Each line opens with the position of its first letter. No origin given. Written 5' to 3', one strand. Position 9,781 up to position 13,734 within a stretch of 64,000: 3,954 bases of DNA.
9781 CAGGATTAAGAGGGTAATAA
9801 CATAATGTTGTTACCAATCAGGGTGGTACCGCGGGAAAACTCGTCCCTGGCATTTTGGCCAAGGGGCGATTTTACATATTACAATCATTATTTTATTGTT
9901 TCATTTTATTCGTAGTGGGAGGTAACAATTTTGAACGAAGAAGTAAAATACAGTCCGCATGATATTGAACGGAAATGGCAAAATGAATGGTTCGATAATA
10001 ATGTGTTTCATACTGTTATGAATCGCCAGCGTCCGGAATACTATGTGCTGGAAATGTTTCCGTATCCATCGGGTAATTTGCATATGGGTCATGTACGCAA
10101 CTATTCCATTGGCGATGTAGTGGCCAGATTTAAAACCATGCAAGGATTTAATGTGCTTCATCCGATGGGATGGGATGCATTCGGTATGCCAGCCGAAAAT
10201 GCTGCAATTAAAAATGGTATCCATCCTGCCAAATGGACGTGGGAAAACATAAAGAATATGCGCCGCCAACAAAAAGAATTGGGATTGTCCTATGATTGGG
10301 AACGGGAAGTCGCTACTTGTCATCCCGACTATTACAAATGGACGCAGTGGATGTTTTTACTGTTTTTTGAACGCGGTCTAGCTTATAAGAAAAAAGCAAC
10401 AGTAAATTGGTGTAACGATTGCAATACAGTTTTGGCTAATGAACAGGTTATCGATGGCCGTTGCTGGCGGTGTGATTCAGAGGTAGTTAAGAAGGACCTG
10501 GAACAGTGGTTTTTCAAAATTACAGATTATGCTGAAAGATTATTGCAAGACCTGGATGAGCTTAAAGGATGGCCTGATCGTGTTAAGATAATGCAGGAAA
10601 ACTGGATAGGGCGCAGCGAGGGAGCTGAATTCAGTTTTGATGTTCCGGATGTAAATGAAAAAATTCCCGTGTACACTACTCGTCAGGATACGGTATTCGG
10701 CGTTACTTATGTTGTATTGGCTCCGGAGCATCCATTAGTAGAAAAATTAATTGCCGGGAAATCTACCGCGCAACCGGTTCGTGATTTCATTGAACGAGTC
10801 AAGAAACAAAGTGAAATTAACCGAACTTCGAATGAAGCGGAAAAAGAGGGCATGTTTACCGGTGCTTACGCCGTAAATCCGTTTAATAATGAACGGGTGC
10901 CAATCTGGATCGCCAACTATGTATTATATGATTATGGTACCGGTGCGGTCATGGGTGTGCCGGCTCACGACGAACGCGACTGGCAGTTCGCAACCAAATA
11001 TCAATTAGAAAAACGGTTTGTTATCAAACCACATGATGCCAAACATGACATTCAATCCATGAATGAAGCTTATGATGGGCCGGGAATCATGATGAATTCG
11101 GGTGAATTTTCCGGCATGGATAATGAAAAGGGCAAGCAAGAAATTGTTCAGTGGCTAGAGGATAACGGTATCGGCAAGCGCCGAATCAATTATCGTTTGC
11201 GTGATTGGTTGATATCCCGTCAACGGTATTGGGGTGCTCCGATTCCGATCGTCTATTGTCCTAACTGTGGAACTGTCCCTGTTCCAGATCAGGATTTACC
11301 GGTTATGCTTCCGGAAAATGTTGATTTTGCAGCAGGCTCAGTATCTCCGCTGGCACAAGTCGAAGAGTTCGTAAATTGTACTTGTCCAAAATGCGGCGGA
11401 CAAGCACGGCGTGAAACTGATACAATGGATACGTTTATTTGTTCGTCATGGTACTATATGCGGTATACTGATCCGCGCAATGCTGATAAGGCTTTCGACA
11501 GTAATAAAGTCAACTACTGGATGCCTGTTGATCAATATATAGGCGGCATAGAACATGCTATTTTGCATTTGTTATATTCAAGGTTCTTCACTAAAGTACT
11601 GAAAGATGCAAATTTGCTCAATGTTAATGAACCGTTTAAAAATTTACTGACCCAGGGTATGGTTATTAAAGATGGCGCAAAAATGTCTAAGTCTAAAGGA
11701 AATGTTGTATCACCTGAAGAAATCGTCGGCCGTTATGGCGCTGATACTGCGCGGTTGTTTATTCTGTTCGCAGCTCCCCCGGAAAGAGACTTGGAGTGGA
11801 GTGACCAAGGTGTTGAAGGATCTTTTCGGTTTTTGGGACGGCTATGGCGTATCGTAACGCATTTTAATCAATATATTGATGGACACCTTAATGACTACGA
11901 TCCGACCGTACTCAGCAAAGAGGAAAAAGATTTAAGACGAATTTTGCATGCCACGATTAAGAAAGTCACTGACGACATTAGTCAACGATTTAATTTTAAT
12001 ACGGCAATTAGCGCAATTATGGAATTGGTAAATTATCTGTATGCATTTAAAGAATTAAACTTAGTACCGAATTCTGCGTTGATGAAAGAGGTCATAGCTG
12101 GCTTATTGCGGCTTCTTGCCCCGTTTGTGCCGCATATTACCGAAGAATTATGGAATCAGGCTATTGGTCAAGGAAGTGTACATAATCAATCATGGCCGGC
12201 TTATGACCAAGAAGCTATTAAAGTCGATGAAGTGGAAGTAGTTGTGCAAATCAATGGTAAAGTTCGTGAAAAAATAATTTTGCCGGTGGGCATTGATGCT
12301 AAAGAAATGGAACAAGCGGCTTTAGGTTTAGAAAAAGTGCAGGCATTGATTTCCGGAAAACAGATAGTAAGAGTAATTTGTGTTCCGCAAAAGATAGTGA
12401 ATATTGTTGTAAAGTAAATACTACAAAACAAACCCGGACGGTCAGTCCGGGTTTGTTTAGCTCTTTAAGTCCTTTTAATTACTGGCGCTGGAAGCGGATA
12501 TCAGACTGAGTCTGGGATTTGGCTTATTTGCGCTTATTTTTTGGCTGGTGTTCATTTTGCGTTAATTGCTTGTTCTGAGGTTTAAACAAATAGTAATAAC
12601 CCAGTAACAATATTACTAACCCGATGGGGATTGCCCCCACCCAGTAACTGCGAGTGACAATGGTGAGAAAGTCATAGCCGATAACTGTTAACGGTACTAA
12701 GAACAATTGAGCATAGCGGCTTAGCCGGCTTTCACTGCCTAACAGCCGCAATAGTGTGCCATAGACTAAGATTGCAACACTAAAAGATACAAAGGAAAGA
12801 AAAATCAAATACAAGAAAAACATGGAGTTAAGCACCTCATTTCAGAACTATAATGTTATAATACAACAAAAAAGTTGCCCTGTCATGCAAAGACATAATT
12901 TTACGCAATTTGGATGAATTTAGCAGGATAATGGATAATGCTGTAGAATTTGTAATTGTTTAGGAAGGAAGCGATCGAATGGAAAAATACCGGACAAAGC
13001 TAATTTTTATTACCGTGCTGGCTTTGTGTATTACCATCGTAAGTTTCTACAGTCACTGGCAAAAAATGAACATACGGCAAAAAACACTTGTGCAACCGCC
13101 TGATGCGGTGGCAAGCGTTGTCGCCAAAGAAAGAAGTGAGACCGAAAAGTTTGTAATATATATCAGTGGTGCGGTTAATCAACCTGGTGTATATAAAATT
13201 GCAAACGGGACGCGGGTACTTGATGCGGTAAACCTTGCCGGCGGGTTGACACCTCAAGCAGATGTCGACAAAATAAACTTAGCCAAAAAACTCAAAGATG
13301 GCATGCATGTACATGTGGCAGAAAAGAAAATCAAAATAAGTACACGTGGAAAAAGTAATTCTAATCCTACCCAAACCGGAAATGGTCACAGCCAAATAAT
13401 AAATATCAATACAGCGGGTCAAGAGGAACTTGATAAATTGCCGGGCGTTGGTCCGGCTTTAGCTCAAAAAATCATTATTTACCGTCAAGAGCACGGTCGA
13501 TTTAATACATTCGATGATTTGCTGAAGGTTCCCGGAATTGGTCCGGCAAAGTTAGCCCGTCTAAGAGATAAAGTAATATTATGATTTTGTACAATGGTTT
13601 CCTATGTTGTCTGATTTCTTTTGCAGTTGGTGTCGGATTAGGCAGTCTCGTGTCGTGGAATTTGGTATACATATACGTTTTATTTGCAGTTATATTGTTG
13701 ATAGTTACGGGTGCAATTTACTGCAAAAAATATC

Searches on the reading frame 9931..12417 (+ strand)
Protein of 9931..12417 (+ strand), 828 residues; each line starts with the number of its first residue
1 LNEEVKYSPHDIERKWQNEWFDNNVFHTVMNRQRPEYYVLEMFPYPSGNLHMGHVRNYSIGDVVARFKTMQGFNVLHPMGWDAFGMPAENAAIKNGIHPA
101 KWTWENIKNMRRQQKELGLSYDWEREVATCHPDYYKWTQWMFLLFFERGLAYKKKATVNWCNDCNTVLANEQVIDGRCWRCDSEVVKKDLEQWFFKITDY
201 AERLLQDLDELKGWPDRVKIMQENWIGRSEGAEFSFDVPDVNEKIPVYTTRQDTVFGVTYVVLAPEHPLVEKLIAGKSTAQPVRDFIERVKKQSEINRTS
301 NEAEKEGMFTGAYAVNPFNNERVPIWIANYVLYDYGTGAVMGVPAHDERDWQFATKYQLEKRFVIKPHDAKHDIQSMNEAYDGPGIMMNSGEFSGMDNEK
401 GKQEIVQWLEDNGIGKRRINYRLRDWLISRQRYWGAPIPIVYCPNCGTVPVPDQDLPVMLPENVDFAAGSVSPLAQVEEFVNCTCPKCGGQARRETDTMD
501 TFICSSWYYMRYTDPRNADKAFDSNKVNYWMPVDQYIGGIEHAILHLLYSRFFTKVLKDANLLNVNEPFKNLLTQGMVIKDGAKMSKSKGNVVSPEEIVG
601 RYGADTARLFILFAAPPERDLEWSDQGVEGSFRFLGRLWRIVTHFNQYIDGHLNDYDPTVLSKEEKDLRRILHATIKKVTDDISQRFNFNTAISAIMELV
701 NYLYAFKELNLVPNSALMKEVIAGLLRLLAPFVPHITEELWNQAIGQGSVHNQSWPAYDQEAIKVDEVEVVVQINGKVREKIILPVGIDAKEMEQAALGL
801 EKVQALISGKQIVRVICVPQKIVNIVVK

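Call 36: search_protein_families(library=pfam, proteins=[window:9931-12417:+], max_evalue=0.00001)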
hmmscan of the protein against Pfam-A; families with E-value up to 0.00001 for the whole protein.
window:9931-12417:+ (828 aa): 6 families
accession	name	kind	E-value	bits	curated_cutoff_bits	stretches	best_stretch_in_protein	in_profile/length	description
PF13603.12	tRNA-synt_1_2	-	2.3e-78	262.4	25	1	223-410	1-185/185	Leucyl-tRNA synthetase, editing domain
PF00133.28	tRNA-synt_1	-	2.8e-58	198.1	22.7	2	15-227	1-226/414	tRNA synthetases class I (I, L, M and V)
PF09334.17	tRNA-synt_1g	-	1.9e-35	122.8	20.1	2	39-185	3-146/391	tRNA synthetases class I (M)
PF08264.19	Anticodon_1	-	3e-26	92.5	25.1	1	666-789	2-143/148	Anticodon-binding domain of tRNA ligase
PF01406.26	tRNA-synt_1e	-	3.1e-06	27.2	27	0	568-614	237-283/301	tRNA synthetases class I (C) catalytic domain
PF01921.24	tRNA-synt_1f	-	4.8e-06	26.2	27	0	576-621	274-318/360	tRNA synthetases class I (K)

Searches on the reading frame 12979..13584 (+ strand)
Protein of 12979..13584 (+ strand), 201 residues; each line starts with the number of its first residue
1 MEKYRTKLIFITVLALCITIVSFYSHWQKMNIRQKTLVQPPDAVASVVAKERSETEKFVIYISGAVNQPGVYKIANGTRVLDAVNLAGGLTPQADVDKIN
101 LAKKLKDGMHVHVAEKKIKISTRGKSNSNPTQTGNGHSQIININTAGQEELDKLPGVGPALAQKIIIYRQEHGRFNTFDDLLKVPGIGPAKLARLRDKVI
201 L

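Call 36: search_protein_families(library=pfam, proteins=[window:12979-13584:+], max_evalue=0.00001)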
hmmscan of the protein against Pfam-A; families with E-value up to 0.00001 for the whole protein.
window:12979-13584:+ (201 aa): 5 families
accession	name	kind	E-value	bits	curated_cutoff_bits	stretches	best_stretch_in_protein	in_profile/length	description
PF12836.13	HHH_3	-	2.9e-22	79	27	1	139-199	4-64/65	Helix-hairpin-helix motif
PF10531.15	SLBB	-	5.5e-17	61.8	27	1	59-111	1-52/55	SLBB domain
PF00633.29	HHH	-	1.3e-13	50.5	24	1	141-166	3-28/30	Helix-hairpin-helix motif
PF22461.2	SLBB_2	-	6.1e-10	39.5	27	1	60-108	3-50/79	SLBB domain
PF14520.12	HHH_5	-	1.1e-07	32.6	27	0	145-166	31-52/57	Helix-hairpin-helix domain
